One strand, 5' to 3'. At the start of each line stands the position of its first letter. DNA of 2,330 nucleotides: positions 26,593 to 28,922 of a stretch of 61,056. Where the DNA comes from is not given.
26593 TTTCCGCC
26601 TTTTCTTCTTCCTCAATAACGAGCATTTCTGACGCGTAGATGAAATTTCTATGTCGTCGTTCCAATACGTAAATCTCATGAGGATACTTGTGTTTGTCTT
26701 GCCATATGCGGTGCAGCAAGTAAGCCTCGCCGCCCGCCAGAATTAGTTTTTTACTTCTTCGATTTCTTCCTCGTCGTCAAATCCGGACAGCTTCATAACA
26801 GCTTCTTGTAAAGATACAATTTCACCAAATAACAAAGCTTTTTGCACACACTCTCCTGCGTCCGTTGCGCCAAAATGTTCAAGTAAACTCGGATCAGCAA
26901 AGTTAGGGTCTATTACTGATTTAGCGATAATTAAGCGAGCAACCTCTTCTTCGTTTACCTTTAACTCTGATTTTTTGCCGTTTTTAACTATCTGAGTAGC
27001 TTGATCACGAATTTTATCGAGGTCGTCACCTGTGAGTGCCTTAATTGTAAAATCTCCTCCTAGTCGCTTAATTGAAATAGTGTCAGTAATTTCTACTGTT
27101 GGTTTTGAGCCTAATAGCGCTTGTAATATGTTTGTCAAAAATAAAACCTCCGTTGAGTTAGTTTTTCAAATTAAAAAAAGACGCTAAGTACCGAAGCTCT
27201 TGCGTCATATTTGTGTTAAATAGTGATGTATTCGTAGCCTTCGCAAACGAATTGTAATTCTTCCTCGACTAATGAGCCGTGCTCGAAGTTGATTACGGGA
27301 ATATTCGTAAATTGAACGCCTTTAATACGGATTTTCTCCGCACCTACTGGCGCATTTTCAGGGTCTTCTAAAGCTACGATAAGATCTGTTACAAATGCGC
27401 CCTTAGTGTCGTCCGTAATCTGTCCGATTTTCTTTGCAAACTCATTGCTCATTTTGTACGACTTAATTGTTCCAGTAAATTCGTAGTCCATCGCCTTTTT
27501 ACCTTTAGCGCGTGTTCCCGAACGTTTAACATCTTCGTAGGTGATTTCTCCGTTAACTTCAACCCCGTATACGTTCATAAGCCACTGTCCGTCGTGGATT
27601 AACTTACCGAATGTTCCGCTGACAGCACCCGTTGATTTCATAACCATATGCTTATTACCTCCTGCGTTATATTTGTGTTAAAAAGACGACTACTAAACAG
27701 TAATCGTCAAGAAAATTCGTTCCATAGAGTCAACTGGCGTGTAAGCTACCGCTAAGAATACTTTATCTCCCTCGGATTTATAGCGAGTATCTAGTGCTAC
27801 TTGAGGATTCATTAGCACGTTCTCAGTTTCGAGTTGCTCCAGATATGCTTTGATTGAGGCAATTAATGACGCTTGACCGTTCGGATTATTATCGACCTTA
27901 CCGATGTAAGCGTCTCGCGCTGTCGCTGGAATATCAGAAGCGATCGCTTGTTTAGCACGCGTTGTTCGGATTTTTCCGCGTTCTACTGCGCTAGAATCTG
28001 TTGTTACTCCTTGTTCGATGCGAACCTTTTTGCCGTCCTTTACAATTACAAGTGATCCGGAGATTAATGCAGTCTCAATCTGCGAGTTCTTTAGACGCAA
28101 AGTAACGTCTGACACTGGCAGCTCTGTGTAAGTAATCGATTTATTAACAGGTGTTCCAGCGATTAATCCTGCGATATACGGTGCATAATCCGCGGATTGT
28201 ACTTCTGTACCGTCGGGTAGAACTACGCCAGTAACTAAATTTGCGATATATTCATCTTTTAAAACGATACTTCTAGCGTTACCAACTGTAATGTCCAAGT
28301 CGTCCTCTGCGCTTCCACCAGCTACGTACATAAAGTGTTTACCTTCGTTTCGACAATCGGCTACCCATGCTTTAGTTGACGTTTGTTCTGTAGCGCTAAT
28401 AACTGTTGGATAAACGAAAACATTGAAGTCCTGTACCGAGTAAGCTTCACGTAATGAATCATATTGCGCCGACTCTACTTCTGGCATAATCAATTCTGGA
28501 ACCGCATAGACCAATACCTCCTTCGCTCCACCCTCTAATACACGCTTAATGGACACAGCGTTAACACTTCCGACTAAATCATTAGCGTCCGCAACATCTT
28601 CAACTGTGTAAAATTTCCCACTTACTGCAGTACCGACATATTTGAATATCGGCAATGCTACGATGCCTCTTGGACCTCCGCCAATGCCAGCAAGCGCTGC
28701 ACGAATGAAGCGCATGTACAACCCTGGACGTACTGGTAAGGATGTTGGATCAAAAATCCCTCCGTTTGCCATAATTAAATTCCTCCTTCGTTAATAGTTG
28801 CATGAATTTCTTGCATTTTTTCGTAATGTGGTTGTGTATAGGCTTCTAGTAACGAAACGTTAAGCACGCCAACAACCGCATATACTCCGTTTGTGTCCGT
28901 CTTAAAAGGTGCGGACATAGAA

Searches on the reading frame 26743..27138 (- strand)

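Call 41: search_protein_families(library=phrogs, proteins=[window:26743-27138:-], max_evalue=0.00001)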
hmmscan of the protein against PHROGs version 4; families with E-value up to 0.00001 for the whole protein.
window:26743-27138:- (131 aa): 2 families
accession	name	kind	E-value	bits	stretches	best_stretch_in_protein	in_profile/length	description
phrog_389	-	tail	2.4e-29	103.2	1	2-131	13-151/151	tail protein XkdN-like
phrog_4976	-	tail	1.9e-13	51.8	1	13-131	15-129/129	tail assembly chaperone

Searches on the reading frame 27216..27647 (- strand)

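Call 41: search_protein_families(library=phrogs, proteins=[window:27216-27647:-], max_evalue=0.00001)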
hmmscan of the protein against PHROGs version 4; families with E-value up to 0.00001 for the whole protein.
window:27216-27647:- (143 aa): 1 family
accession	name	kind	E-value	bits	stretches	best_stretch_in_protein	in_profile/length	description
phrog_365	-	tail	1.3e-31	110.6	1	3-141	5-140/146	tail protein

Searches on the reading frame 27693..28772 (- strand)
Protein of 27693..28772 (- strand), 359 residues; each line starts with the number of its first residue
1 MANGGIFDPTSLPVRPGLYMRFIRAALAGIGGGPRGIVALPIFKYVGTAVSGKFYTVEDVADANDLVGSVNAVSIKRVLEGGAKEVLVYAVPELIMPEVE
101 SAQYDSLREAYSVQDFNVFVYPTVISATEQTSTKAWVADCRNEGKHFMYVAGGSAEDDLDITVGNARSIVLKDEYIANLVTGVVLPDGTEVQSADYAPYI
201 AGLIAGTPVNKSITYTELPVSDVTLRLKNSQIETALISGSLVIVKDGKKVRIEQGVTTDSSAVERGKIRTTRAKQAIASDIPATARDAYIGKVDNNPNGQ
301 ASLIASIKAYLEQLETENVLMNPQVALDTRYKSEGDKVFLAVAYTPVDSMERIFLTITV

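Call 41: search_protein_families(library=phrogs, proteins=[window:27693-28772:-], max_evalue=0.00001)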
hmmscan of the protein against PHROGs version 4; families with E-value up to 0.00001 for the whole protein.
window:27693-28772:- (359 aa): 2 families
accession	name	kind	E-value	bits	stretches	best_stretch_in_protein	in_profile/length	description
phrog_279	-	tail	7.3e-62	210.7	2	99-359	214-482/489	tail sheath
phrog_1480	-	tail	2.7e-43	149.3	1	17-328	5-300/353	tail sheath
